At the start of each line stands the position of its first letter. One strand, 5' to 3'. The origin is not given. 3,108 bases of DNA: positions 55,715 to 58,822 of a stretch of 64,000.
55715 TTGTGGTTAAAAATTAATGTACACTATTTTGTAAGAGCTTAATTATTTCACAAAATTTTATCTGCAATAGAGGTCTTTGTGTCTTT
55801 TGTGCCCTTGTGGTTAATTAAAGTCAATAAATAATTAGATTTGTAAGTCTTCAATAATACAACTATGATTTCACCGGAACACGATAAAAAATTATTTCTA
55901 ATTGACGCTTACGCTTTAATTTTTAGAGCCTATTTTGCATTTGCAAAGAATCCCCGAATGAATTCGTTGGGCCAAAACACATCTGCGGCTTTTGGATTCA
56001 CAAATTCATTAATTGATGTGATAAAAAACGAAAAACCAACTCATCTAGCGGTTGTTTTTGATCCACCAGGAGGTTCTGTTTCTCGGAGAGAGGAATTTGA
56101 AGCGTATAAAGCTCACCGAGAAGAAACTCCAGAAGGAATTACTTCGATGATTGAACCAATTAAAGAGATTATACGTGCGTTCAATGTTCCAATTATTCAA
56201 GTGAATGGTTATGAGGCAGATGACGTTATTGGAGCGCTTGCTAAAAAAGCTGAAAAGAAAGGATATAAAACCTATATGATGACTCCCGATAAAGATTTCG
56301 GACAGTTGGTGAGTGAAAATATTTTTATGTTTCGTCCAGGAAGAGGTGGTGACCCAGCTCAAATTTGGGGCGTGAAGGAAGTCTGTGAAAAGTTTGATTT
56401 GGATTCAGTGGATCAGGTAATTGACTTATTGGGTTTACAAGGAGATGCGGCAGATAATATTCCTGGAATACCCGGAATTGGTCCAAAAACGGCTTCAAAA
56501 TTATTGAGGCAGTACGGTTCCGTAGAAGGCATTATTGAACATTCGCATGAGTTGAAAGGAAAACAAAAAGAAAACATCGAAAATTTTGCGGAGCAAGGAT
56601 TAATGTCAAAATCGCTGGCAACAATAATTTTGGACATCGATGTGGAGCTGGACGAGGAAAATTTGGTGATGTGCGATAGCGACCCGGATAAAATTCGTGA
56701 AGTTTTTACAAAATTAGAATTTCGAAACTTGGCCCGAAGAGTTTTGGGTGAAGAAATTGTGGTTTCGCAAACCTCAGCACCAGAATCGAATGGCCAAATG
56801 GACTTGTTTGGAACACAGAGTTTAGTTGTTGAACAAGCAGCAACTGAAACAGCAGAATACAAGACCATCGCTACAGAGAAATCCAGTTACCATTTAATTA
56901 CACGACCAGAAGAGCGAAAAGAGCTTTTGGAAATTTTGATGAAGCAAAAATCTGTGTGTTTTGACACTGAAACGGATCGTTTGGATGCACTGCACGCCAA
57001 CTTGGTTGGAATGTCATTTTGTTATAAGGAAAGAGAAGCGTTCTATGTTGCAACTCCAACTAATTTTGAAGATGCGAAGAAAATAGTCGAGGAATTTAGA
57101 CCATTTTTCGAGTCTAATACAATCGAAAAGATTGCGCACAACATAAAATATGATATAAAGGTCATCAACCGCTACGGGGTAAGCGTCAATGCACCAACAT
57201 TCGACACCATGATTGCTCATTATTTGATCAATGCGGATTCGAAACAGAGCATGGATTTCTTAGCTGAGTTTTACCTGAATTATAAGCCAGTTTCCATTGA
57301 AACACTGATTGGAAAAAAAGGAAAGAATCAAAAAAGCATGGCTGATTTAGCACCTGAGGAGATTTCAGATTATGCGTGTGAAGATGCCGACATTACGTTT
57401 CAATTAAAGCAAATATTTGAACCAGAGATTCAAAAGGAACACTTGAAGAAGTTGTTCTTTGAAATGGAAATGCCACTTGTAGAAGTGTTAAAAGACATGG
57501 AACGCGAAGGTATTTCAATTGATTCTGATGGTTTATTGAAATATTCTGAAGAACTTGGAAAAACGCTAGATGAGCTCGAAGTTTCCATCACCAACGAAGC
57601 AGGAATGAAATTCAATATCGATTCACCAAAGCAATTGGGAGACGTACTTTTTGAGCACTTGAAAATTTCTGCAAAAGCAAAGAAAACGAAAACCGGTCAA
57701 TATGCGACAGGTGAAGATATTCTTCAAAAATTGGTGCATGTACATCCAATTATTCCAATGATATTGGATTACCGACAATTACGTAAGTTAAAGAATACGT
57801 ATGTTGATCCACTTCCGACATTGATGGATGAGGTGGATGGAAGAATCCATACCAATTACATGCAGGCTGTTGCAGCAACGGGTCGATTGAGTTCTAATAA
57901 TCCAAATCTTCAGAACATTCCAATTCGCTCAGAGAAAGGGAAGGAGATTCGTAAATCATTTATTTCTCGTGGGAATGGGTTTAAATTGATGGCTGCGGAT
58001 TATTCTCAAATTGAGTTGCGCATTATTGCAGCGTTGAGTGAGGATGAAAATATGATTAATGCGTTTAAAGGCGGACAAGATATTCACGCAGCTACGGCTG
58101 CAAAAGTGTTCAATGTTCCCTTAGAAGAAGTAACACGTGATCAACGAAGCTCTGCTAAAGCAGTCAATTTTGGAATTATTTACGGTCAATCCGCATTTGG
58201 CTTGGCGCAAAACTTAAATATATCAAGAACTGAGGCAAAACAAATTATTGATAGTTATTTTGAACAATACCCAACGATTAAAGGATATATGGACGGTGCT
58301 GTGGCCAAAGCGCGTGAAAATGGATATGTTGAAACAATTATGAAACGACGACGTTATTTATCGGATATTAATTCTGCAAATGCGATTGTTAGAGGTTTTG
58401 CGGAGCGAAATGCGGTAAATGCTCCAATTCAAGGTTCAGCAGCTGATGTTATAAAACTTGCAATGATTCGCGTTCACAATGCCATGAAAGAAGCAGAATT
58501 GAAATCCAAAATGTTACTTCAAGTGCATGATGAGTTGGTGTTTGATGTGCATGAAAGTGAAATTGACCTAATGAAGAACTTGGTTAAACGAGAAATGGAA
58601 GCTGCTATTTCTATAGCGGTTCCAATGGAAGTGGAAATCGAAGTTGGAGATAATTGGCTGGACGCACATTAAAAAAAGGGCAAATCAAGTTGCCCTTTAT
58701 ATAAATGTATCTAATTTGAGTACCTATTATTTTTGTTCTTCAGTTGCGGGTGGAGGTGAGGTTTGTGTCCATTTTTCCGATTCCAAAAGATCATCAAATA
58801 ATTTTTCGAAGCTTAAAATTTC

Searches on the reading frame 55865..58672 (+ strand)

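Call 67: search_protein_families(library=pfam, proteins=[window:55865-58672:+], max_evalue=0.01)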
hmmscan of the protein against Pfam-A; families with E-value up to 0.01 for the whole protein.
window:55865-58672:+ (935 aa): 6 families
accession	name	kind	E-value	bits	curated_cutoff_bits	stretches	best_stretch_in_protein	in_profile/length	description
PF00476.26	DNA_pol_A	-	1.4e-164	548.1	34.3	1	557-932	4-380/381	DNA polymerase family A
PF02739.22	5_3_exonuc_N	-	5.4e-52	176.2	34.3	1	9-177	1-163/164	5'-3' exonuclease, N-terminal resolvase-like domain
PF01612.26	DNA_pol_A_exo1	-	1.4e-30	106.9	23.6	1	342-522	1-172/173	3'-5' exonuclease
PF01367.25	5_3_exonuc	-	1.8e-29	102.5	40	1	183-273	4-95/97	5'-3' exonuclease, C-terminal SAM fold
PF22619.2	DNA_polI_exo1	-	9.6e-09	35.6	27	1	376-490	11-119/140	DNA polymerase I, ribonuclease H-like domain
PF14520.12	HHH_5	-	0.00017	22.4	27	1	201-225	6-31/57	Helix-hairpin-helix domain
